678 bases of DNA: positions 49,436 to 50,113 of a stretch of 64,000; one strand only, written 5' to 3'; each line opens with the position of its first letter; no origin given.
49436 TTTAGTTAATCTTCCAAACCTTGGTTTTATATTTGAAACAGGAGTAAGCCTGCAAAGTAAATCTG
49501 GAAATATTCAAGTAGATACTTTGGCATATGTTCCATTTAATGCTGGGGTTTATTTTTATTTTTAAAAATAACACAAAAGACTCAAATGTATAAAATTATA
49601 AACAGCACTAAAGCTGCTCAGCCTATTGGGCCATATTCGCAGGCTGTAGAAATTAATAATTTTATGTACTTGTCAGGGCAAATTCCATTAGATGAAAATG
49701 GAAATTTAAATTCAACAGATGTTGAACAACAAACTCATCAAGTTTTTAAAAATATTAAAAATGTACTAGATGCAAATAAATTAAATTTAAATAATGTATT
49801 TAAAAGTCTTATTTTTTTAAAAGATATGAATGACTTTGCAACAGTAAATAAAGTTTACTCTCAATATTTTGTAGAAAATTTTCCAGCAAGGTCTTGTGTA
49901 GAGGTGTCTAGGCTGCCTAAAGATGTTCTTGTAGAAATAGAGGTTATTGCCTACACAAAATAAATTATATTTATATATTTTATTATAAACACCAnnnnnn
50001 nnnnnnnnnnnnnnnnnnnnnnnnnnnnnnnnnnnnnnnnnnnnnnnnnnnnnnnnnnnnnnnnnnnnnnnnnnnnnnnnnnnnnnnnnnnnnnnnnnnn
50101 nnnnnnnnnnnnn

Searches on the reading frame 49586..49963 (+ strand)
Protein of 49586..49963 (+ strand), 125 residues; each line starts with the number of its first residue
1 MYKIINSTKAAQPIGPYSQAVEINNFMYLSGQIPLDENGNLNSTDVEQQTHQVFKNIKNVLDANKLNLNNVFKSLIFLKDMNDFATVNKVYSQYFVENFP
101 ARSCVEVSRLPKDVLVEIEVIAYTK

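Call 10: search_protein_families(library=pfam, max_evalue=0.001, proteins=[window:49586-49963:+])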
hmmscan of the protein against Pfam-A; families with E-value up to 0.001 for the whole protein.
window:49586-49963:+ (125 aa): 1 family
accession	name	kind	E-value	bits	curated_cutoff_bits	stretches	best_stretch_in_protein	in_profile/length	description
PF01042.26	Ribonuc_L-PSP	-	5.8e-44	149.4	27.3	1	9-123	3-120/121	Endoribonuclease L-PSP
